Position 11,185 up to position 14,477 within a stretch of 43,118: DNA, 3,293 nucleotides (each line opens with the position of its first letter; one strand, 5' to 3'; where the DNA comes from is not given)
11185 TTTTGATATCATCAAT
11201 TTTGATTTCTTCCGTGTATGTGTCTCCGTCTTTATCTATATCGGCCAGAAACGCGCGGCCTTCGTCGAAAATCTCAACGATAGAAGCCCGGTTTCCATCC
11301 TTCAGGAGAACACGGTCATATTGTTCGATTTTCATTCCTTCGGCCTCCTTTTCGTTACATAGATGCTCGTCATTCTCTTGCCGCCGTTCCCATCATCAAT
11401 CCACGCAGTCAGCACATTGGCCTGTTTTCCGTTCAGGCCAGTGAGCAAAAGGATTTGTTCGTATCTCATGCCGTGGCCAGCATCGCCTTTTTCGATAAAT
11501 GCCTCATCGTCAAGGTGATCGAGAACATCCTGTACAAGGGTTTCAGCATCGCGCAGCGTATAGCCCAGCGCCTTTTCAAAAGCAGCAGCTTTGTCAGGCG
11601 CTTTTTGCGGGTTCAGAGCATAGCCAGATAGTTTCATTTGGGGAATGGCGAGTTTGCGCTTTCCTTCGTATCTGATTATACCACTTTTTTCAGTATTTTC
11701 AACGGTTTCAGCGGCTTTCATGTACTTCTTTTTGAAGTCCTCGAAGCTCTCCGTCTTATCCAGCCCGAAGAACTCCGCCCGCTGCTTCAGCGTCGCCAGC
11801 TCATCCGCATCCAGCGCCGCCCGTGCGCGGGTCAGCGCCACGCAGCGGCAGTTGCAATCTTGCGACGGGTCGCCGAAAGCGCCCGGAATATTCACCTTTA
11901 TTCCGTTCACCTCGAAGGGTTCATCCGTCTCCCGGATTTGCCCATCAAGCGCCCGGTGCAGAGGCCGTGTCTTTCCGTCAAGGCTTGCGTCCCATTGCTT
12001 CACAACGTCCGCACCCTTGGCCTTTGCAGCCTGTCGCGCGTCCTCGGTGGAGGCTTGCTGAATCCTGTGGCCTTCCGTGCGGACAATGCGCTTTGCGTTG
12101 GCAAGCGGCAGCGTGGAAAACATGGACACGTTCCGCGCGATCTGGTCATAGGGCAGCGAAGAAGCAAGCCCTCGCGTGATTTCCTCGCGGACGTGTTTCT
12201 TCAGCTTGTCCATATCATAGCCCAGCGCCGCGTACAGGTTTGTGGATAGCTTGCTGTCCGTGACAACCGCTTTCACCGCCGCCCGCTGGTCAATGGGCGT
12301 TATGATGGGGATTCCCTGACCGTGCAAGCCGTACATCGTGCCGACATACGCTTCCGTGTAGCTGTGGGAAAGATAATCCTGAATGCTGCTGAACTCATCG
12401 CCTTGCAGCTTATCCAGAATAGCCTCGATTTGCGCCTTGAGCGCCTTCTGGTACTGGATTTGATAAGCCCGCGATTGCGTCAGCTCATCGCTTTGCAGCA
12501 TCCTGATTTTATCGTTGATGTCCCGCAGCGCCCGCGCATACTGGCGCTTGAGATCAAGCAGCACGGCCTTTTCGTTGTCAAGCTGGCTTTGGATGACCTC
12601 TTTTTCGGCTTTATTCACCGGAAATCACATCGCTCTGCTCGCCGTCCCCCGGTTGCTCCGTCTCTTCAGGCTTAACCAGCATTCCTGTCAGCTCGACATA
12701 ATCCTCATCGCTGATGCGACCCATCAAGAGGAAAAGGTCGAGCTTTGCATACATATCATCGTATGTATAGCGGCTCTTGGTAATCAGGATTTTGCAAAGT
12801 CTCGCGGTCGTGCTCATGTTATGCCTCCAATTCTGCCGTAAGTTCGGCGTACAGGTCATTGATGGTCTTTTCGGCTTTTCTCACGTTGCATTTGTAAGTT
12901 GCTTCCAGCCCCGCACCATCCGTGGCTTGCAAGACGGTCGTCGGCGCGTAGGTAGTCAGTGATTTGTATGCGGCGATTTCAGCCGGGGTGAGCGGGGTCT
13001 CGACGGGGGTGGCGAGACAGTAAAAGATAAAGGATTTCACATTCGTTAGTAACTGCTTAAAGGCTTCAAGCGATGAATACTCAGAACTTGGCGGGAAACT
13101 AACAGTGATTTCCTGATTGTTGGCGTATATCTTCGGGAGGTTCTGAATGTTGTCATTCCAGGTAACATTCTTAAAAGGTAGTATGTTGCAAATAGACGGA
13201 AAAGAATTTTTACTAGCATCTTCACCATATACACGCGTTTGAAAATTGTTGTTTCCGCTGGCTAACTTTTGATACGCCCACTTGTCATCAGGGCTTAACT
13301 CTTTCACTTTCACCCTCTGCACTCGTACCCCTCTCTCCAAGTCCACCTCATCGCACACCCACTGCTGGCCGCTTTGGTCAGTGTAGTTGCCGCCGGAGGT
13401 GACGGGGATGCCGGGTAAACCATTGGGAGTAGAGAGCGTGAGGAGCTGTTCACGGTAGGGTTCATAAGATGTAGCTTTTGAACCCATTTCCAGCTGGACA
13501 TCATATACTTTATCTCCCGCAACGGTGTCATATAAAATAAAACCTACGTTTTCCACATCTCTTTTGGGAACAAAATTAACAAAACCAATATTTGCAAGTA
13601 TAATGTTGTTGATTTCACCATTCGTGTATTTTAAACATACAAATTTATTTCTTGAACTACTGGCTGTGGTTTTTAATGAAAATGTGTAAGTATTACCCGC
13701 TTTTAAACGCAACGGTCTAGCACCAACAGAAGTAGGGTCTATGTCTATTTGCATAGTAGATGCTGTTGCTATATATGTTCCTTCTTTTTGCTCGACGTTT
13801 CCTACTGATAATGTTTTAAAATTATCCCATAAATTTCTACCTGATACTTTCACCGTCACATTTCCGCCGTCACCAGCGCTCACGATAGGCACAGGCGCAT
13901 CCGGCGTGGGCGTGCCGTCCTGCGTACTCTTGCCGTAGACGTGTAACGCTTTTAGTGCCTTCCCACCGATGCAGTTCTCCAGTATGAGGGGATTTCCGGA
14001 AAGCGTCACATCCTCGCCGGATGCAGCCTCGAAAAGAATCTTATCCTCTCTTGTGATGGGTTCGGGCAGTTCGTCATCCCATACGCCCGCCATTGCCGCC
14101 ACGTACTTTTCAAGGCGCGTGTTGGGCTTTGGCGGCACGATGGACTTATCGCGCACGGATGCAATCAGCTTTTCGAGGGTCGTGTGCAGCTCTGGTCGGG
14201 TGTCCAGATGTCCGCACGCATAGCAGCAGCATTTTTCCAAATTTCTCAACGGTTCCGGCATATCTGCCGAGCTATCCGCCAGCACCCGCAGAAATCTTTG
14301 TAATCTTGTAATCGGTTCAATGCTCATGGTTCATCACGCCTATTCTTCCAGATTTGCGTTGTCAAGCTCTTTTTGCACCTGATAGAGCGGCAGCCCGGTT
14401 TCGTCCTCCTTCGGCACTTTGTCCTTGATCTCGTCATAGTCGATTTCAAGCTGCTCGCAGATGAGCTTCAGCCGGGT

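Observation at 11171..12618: MuF head protein fused to a DUF6883-like C-terminal module, plus a coupled 54-aa DUF4926-like ORF: candidate capsid-delivered toxin/immunity pair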

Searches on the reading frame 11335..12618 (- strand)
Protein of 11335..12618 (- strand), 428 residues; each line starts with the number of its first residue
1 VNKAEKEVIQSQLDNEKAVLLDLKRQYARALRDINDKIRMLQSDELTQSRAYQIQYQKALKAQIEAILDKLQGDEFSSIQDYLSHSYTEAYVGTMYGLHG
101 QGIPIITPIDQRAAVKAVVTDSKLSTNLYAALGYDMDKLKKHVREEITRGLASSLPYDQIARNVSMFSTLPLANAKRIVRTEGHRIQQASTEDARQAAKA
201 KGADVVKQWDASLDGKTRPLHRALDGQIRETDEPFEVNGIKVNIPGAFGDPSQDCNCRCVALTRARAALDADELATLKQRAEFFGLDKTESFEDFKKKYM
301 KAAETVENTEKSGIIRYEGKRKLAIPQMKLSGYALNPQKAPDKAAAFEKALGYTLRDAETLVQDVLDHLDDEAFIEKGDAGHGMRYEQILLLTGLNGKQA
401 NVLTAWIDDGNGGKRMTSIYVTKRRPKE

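Call 3: search_protein_families(library=pfam, proteins=[window:11335-12618:-], max_evalue=1)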
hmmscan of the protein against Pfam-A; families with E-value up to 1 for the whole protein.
window:11335-12618:- (428 aa): 4 families
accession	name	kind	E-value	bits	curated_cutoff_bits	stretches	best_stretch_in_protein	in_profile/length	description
PF04233.19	Phage_Mu_F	-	8.8e-19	68.8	29.6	1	141-261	1-111/112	Phage Mu protein F like protein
PF21814.2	DUF6883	-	1.7e-11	44.8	27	1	322-423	7-110/110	Domain of unknown function (DUF6883)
PF20428.3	Sey1_3HB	-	0.07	12.4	24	1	17-90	103-177/419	Sey1 three-helix bundle domain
PF20462.4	DUF6715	-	0.13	12.3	27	1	30-79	81-129/192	Domain of unknown function (DUF6715)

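Call 4: search_protein_families(library=phrogs, proteins=[window:11335-12618:-], max_evalue=1)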
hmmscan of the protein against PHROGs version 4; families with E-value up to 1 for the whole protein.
window:11335-12618:- (428 aa): 21 families
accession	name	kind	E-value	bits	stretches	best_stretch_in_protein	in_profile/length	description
phrog_595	-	head and packaging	6.9e-50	171.8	1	1-320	4-368/513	head maturation protease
phrog_115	-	head and packaging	5.9e-37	129.1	1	3-314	27-365/665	minor head protein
phrog_2468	-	head and packaging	1.5e-20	74.9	1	7-261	13-269/303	head morphogenesis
phrog_3517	-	head and packaging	2.9e-19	70.6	1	153-280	212-344/371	head morphogenesis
phrog_859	-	head and packaging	1.5e-18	67.7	1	154-274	176-299/807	portal protein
phrog_19443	-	head and packaging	3.6e-18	66.3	1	53-262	87-282/579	minor head protein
phrog_6577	-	unknown function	2.9e-13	50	1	58-303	25-276/1066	-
phrog_2662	-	head and packaging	1.4e-12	48.1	1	5-260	492-704/717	portal protein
phrog_4728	-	head and packaging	2.4e-11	44.1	1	43-316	49-359/591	head morphogenesis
phrog_324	-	head and packaging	1.6e-09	38.3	1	173-303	236-354/624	head morphogenesis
phrog_2841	-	head and packaging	2.6e-09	37.6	1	26-312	80-358/525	minor head protein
phrog_15127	-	head and packaging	3.6e-09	36.7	1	22-257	11-244/602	head protein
phrog_18477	-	head and packaging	9.1e-09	35.6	1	174-264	205-298/760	head morphogenesis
phrog_21406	-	unknown function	7.9e-06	24.6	1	202-267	289-355/1668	-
phrog_34890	-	head and packaging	1.2e-05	24.8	1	174-267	212-309/679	head morphogenesis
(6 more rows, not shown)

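Call 7: search_protein_families(library=ncbifam, proteins=[window:11335-12618:-], max_evalue=1)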
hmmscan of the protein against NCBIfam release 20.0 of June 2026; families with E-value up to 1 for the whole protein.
window:11335-12618:- (428 aa): 2 families
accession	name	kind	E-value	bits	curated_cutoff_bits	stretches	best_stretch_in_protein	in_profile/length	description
TIGR01641.1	phageSPP1_gp7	domain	3.5e-08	33.8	39.65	1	144-261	2-105/109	minor capsid protein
TIGR03946.1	viomycin_VioC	equivalog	0.05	12.6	418.6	1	293-385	211-296/333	arginine beta-hydroxylase, Fe(II)/alpha-ketoglutarate-dependent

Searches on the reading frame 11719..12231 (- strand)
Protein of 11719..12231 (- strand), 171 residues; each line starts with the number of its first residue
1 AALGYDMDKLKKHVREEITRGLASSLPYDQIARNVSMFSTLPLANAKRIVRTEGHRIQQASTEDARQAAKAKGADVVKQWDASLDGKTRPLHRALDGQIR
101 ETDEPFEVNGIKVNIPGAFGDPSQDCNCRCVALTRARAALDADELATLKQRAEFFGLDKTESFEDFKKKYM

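Call 83: search_dna_similar(query=window:11719-12231:-, collection=phages, mode=protein, max_rows=40, max_evalue=1e-8)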
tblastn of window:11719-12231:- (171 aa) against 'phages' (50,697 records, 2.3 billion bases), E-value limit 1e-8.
Records with a match: 203; places in all: 203; records where one place covers at least 80% of the query: 1.
Best place of each record, by identity: <60% 203.
By first word of the organism name: Staphylococcus 120; Bacillus 20; Clostridium 13; Lactococcus 12; Streptococcus 10; Enterococcus 4; Streptomyces 4; Bacteriophage 3; Stenotrophomonas 3; Marinomonas 2; and 9 more.
By host as written in the record: Staphylococcus aureus 40; - 30; Staphylococcus epidermidis 13; Lactococcus lactis 10; Clostridium perfringens 10; Bacillus subtilis 9; Enterococcus faecalis 4; Staphylococcus epidermidis NCC 100655 3; and 62 more.
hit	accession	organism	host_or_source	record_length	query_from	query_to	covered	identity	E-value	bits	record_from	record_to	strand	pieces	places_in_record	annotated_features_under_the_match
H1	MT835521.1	Bacteriophage sp.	human fecal samples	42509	2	171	99%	57.6%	4e-47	169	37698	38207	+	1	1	record has no annotation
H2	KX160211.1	Lactococcus phage 62503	Lactococcus lactis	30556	6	131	74%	41.3%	3e-23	100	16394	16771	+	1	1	minor capsid protein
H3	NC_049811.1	Lactococcus phage 62503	Lactococcus lactis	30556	6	131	74%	41.3%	3e-23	100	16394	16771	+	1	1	minor head protein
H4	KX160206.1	Lactococcus phage 50902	Lactococcus lactis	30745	6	131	74%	41.3%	3e-23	100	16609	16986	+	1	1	minor head protein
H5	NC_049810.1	Lactococcus phage 50902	Lactococcus lactis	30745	6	131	74%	41.3%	3e-23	100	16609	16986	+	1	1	minor head protein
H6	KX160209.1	Lactococcus phage 58502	Lactococcus lactis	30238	6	131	74%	41.3%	4e-23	100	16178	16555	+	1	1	minor capsid protein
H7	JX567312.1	Lactococcus phage BM13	Lactococcus lactis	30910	6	130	73%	41.6%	6e-23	100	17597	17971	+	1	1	minor head protein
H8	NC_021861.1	Lactococcus phage BM13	Lactococcus lactis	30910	6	130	73%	41.6%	6e-23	100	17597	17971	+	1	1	minor head protein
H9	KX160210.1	Lactococcus phage 62502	Lactococcus lactis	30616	6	130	73%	41.6%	6e-23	100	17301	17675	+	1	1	minor head protein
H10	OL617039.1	Flyfo myovirus Tbat2_7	Pteropus tonganus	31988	9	131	72%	41.5%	4e-23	100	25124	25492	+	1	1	hypothetical protein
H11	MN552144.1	Lactococcus phage P1045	Lactococcus lactis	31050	6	131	74%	39.7%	2e-21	95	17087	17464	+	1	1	minor capsid protein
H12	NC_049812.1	Lactococcus phage P1045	Lactococcus lactis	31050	6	131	74%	39.7%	2e-21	95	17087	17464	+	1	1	minor head protein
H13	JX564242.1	Lactococcus phage Q33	Lactococcus lactis P335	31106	6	130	73%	40.0%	2e-21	96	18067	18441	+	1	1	putative minor capsid protein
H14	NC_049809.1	Lactococcus phage Q33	Lactococcus lactis P335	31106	6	130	73%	40.0%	2e-21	96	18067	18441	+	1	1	minor head protein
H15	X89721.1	Bacillus phage SPP1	Bacillus subtilis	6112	9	130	71%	40.3%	6e-17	82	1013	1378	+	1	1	7: product required for head morphogenesis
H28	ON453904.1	Flavonifractor phage Chenonceau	Flavonifractor plautii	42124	4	131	75%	36.2%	8e-13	71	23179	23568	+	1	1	head morphogenesis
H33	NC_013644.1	Enterococcus phage phiFL4A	Enterococcus faecalis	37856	8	131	73%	36.3%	5e-18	86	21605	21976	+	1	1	gp35: head maturation protease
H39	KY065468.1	Streptococcus phage IPP27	Streptococcus pneumoniae 35B/2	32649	7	130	73%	35.5%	8e-17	82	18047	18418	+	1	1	hypothetical protein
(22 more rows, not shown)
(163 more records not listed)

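Call 84: get_annotated_region(hit=H1, flank=3000)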
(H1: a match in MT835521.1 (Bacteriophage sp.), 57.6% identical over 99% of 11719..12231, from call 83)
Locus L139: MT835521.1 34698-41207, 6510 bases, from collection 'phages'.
description: UNVERIFIED: Bacteriophage sp. clone scaffold_88 genomic sequence.
organism: Bacteriophage sp. (NCBI taxid 38018)
taxonomy: Viruses
host: -; source: human fecal samples; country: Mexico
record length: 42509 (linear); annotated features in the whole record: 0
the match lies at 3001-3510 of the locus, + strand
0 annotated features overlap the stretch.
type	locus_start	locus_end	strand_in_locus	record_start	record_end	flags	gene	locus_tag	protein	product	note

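Call 85: get_annotated_region(hit=H33, flank=3000)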
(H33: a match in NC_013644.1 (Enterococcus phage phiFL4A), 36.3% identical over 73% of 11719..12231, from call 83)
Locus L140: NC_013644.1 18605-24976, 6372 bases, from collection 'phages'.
description: Enterococcus phage phiFL4A, complete genome.
organism: Enterococcus phage phiFL4A (NCBI taxid 673839)
taxonomy: Viruses; Duplodnaviria; Heunggongvirae; Uroviricota; Caudoviricetes
host: Enterococcus faecalis; source: -; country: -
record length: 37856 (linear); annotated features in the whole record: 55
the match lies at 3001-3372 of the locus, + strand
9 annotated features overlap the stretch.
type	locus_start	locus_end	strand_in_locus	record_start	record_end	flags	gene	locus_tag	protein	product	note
CDS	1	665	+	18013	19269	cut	gp31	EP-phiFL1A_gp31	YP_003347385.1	terminase large subunit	-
CDS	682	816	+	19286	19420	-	gp32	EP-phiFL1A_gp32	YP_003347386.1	hypothetical protein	-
CDS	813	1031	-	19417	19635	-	gp33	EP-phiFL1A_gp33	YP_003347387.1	hypothetical protein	-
CDS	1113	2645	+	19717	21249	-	gp34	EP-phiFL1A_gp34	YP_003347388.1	portal protein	domain Portal_SPP1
CDS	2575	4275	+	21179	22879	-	gp35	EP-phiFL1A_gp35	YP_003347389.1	head maturation protease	domain phage_Mu_F, VIP2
CDS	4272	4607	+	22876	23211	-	gp36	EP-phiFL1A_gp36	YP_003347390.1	hypothetical protein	-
CDS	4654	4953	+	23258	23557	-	gp37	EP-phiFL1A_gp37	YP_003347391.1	hypothetical protein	-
CDS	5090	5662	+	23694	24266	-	gp38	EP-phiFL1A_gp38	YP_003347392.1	scaffolding protein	domain Bap31, phageGP20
CDS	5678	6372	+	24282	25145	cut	gp39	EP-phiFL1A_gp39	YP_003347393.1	major head protein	-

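Call 86: get_annotated_region(hit=H39, flank=3000)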
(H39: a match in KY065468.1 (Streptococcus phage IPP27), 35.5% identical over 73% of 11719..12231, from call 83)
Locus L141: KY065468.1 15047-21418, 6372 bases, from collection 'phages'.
description: Streptococcus phage IPP27, complete genome.
organism: Streptococcus phage IPP27 (NCBI taxid 1916167)
taxonomy: Viruses; Duplodnaviria; Heunggongvirae; Uroviricota; Caudoviricetes
host: Streptococcus pneumoniae 35B/2; source: -; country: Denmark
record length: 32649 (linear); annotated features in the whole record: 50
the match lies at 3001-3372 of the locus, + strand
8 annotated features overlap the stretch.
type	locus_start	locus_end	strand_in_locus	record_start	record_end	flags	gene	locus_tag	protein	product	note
CDS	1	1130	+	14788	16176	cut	-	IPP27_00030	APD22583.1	hypothetical protein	-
CDS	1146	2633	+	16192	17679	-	-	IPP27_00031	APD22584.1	serine protein kinase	-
CDS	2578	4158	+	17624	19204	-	-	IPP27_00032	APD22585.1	hypothetical protein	Phage Mu protein F like protein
CDS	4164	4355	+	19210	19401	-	-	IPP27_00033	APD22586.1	hypothetical protein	-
CDS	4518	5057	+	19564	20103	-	-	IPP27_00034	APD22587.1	minor structural protein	Phage minor structural protein GP20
CDS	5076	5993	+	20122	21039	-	-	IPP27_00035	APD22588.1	major capsid protein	-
CDS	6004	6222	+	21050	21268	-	-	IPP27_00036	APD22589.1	hypothetical protein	-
CDS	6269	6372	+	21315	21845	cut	-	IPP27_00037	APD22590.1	hypothetical protein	-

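Call 87: get_annotated_region(hit=H28, flank=3000)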
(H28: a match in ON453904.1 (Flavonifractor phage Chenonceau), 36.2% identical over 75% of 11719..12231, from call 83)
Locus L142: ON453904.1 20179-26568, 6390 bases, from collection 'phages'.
description: Flavonifractor phage Chenonceau, complete genome.
organism: Flavonifractor phage Chenonceau (NCBI taxid 2951976)
taxonomy: Viruses
host: Flavonifractor plautii; source: feces; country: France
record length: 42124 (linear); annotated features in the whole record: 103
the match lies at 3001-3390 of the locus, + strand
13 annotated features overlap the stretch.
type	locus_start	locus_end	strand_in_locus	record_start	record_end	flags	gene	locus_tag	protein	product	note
CDS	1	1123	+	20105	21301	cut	-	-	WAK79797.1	terminase large subunit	rasttk_feature_creation_tool=/opt/patric-common/ runtime/bin/phanotate version 1.5.0; HHpred against PHROGS v3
CDS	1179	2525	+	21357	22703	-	-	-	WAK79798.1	portal protein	rasttk_feature_creation_tool=/opt/patric-common/ runtime/bin/phanotate version 1.5.0; HHpred against PHROGS v3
CDS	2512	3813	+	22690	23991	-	-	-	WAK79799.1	head morphogenesis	rasttk_feature_creation_tool=/opt/patric-common/ runtime/bin/phanotate version 1.5.0; HHpred against PHROGS v3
CDS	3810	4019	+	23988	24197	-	-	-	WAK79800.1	hypothetical protein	rasttk_feature_creation_tool=/opt/patric-common/ runtime/bin/phanotate version 1.5.0; ...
CDS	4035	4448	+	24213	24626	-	-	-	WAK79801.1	tail completion or Neck1 protein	rasttk_feature_creation_tool=/opt/patric-common/ runtime/bin/phanotate version 1.5.0; HHpred against PHROGS v3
CDS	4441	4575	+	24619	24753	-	-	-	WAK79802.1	hypothetical protein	rasttk_feature_creation_tool=/opt/patric-common/ runtime/bin/phanotate version 1.5.0; ...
CDS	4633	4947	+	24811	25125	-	-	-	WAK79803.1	hypothetical protein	rasttk_feature_creation_tool=/opt/patric-common/ runtime/bin/phanotate version 1.5.0; ...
CDS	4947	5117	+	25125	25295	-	-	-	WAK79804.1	hypothetical protein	rasttk_feature_creation_tool=/opt/patric-common/ runtime/bin/phanotate version 1.5.0; ...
CDS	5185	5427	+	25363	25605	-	-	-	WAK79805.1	transcriptional regulator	rasttk_feature_creation_tool=/opt/patric-common/ runtime/bin/phanotate version 1.5.0; HHpred against PHROGS v3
CDS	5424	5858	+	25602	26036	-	-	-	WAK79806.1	hypothetical protein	rasttk_feature_creation_tool=/opt/patric-common/ runtime/bin/phanotate version 1.5.0; ...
CDS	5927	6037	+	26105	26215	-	-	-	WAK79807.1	Arc-like repressor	rasttk_feature_creation_tool=/opt/patric-common/ runtime/bin/phanotate version 1.5.0; HHpred against PHROGS v3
CDS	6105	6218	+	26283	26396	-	-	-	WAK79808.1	hypothetical protein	rasttk_feature_creation_tool=/opt/patric-common/ runtime/bin/phanotate version 1.5.0; ...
CDS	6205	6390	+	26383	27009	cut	-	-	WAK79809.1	head scaffolding protein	rasttk_feature_creation_tool=/opt/patric-common/ runtime/bin/phanotate version 1.5.0; HHpred against PHROGS v3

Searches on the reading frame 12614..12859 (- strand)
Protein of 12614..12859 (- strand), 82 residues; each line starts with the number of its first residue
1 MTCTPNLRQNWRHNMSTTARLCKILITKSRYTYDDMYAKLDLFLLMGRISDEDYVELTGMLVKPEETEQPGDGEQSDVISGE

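Call 30: search_protein_families(library=pfam, proteins=[window:12614-12859:-], max_evalue=0.1)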
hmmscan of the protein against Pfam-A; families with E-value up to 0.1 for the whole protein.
window:12614-12859:- (82 aa): 0 families

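Call 80: search_protein_families(library=phrogs, proteins=[window:12614-12859:-], max_evalue=0.001)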
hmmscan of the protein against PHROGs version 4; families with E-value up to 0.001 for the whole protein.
window:12614-12859:- (82 aa): 1 family
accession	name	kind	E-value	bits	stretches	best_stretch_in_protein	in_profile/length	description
phrog_2310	-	unknown function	2.8e-15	57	1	19-74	4-60/72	-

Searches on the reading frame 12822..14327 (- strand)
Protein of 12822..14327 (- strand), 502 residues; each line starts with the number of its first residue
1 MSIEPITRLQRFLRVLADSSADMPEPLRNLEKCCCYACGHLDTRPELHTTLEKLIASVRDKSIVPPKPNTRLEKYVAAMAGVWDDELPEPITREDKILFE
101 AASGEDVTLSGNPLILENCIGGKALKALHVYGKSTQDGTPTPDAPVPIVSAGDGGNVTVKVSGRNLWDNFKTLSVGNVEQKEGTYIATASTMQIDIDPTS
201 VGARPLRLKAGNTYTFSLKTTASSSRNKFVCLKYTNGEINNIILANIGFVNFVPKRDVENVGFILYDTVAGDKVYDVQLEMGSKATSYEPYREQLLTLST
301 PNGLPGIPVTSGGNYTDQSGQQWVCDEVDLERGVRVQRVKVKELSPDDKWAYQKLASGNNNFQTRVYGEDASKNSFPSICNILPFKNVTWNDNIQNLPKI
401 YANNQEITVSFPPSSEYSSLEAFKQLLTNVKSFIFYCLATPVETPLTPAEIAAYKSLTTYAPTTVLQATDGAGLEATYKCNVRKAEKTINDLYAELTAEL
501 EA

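Call 30: search_protein_families(library=pfam, proteins=[window:12822-14327:-], max_evalue=0.1)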
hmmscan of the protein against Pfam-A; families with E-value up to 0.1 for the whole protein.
window:12822-14327:- (502 aa): 0 families

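Call 61: search_protein_families(library=phrogs, proteins=[window:12822-14327:-], max_evalue=0.001)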
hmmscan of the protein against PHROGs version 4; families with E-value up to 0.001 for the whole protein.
window:12822-14327:- (502 aa): 1 family
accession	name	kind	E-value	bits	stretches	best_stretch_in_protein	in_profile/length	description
phrog_23208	-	head and packaging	2.3e-07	30.3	1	269-449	506-676/840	virion structural protein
